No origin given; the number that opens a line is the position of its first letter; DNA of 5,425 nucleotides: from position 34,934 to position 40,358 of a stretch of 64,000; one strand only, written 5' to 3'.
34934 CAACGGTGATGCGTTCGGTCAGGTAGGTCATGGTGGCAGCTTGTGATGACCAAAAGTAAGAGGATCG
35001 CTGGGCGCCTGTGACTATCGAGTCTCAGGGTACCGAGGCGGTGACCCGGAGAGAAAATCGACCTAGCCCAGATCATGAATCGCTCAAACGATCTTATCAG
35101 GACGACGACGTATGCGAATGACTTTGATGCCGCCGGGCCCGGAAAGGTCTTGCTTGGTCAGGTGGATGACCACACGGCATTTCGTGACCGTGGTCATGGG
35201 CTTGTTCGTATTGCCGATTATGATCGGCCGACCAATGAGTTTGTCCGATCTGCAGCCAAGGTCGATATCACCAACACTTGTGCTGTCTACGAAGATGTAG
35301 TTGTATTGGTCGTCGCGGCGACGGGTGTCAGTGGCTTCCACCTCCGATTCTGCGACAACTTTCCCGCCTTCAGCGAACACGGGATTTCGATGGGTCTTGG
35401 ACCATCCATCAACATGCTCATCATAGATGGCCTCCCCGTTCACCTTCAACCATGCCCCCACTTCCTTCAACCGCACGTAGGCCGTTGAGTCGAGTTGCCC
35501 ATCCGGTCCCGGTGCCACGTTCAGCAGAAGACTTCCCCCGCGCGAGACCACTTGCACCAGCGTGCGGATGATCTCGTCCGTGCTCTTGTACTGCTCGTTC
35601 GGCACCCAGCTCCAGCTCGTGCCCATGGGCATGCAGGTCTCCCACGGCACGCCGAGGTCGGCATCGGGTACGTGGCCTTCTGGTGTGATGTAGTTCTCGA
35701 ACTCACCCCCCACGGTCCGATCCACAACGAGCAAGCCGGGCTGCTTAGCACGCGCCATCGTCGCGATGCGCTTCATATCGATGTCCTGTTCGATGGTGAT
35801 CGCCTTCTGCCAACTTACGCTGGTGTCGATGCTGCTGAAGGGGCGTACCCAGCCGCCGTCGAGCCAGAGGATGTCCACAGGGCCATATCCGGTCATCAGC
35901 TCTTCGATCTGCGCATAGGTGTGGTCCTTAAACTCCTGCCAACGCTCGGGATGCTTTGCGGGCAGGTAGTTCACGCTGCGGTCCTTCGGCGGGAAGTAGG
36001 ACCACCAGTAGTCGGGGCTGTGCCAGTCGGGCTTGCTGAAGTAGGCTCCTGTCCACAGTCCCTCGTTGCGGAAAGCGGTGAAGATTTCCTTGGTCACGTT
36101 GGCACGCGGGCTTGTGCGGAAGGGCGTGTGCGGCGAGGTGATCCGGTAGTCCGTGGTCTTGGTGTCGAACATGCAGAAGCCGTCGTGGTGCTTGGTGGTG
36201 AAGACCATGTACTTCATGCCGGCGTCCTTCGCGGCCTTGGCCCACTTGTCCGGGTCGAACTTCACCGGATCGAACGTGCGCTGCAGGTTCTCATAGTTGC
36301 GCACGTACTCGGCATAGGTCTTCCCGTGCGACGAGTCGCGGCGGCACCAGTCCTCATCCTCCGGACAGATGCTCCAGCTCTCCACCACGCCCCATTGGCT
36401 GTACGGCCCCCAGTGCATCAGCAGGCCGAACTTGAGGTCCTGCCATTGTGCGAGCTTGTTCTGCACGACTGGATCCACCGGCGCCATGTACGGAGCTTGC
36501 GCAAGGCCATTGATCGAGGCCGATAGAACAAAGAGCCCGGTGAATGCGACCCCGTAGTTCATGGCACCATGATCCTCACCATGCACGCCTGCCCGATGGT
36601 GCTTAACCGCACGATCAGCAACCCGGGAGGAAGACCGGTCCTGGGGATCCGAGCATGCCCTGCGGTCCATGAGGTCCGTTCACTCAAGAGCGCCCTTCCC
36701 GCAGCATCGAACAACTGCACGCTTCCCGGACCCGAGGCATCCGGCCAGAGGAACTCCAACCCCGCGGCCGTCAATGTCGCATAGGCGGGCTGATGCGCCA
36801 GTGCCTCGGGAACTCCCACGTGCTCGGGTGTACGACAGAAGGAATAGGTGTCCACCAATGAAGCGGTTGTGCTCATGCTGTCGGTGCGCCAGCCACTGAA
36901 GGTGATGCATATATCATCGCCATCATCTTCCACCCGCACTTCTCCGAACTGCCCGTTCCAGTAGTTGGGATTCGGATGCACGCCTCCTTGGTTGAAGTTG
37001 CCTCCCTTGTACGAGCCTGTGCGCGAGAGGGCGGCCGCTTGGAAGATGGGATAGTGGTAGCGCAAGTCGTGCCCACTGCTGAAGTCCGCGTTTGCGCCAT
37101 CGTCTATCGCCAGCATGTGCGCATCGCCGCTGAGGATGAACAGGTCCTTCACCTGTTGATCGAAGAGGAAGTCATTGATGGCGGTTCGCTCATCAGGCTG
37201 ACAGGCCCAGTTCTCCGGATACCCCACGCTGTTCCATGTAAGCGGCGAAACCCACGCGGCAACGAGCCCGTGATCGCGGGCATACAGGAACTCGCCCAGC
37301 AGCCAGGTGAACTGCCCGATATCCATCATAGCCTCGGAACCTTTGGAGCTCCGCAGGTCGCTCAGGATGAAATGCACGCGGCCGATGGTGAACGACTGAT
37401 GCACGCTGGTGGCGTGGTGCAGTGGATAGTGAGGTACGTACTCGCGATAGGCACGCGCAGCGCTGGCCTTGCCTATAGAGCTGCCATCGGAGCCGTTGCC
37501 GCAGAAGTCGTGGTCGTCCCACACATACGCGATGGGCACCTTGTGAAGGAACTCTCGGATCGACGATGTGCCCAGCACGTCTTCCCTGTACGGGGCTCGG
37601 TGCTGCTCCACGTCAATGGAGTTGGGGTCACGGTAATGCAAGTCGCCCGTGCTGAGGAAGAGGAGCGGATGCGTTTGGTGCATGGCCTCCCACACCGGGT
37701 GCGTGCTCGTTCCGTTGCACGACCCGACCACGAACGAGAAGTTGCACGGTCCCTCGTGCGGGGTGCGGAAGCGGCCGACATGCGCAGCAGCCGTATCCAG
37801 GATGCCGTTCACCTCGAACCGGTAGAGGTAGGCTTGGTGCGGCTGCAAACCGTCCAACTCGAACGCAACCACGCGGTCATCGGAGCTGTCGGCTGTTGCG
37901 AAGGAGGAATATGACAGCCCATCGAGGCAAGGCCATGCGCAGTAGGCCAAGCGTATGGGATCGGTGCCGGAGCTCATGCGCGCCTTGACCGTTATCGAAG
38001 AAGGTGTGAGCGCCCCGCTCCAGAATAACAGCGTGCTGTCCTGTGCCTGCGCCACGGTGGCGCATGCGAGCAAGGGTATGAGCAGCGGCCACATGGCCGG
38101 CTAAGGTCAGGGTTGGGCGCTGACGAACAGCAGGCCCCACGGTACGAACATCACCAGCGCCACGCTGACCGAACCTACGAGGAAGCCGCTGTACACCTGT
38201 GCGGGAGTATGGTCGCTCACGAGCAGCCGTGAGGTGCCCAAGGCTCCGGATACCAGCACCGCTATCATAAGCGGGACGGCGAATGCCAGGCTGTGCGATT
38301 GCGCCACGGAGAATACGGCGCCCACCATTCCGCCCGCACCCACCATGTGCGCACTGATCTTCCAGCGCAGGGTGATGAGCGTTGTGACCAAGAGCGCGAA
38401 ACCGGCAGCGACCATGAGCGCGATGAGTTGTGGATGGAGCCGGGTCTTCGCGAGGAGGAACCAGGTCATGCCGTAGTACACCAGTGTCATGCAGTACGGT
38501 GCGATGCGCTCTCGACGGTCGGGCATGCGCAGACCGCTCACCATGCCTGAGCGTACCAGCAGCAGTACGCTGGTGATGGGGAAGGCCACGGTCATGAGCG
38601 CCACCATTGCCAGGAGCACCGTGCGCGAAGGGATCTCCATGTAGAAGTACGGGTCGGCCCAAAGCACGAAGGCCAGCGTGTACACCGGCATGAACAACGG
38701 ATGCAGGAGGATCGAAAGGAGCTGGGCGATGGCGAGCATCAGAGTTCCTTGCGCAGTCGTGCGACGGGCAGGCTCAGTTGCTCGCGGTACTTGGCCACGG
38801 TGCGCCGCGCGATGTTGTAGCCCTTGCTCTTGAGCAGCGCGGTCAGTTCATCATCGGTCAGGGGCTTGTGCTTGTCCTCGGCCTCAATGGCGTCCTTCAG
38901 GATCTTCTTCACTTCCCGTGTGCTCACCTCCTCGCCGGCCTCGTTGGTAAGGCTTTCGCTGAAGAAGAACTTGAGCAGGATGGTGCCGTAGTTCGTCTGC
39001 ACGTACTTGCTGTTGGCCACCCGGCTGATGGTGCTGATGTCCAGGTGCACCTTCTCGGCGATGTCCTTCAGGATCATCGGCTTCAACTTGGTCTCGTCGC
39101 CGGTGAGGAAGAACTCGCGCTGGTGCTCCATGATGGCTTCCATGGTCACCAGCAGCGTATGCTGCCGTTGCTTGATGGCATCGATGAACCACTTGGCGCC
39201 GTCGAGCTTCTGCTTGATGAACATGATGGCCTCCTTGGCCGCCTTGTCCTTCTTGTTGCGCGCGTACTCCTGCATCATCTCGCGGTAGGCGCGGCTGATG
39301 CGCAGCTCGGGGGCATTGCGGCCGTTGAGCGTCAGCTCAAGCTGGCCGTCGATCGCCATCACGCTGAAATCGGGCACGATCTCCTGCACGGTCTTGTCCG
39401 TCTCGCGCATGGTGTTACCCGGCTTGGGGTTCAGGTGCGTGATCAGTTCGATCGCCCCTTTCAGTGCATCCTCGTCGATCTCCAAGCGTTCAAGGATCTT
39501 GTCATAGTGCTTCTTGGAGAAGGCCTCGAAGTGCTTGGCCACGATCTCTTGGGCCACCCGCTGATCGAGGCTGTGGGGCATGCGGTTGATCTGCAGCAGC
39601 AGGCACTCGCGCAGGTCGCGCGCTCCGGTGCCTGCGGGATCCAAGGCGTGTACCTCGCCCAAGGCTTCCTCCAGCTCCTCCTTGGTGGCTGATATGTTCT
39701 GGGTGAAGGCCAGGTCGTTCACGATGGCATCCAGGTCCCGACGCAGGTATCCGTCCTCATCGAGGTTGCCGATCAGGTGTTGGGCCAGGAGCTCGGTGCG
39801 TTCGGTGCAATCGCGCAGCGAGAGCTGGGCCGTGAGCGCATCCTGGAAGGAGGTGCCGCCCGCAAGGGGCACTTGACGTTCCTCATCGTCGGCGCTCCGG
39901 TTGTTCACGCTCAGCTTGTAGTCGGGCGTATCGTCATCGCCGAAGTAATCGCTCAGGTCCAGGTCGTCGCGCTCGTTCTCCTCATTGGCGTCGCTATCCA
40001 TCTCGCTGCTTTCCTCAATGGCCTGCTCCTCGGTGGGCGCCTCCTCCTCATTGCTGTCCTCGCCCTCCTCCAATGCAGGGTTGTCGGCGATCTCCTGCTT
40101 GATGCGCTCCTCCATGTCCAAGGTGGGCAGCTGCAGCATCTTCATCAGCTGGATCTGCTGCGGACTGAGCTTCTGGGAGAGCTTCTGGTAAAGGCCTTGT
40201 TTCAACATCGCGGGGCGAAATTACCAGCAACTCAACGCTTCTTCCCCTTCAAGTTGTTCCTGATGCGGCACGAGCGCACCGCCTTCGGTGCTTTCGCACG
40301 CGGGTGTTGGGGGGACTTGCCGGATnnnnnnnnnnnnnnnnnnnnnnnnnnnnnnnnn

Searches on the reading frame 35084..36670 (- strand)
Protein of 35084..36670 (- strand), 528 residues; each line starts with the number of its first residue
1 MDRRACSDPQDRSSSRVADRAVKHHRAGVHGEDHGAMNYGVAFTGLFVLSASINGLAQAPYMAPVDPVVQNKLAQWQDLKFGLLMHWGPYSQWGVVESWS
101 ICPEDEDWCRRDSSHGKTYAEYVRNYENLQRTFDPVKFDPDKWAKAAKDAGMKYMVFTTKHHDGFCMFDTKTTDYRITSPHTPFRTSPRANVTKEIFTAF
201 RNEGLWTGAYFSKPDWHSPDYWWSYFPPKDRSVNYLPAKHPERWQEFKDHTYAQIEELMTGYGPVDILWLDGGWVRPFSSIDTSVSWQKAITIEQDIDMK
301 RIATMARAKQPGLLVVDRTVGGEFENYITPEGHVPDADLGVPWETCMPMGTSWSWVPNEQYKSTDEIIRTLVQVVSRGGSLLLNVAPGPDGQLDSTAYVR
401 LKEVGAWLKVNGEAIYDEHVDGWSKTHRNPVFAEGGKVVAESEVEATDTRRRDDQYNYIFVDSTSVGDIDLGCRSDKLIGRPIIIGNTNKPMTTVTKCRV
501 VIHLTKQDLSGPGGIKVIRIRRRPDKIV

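Call 47: search_protein_families(library=pfam, proteins=[window:35084-36670:-], max_evalue=0.001)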
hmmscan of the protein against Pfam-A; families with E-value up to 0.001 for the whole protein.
window:35084-36670:- (528 aa): 1 family
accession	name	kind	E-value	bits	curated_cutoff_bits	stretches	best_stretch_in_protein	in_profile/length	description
PF01120.23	Alpha_L_fucos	-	6.9e-95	318.8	25.2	1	54-413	7-345/345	Alpha-L-fucosidase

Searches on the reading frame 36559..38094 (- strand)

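Call 47: search_protein_families(library=pfam, proteins=[window:36559-38094:-], max_evalue=0.001)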
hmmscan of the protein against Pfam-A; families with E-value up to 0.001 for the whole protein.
window:36559-38094:- (511 aa): 2 families
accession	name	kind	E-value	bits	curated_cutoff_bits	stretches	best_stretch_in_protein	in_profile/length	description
PF09423.15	PhoD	-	1e-11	45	27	1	125-256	5-170/343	PhoD-like phosphatase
PF16655.11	PhoD_N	-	2.5e-05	25.1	30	1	52-111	35-90/90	PhoD-like phosphatase, N-terminal domain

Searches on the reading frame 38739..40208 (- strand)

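Call 47: search_protein_families(library=pfam, proteins=[window:38739-40208:-], max_evalue=0.001)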
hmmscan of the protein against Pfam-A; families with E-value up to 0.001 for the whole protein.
window:38739-40208:- (489 aa): 3 families
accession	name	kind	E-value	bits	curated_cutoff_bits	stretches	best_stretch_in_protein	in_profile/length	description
PF04963.19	Sigma54_CBD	-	6.6e-55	186.1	22.9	1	117-308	8-185/185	Sigma-54 factor, core binding domain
PF04552.19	Sigma54_DBD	-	3.7e-51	173.5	22.8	1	330-487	3-159/160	Sigma-54, DNA binding domain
PF00309.25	Sigma54_AID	-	9e-15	54.7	23.8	1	4-48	2-46/46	Sigma-54 factor, Activator interacting domain (AID)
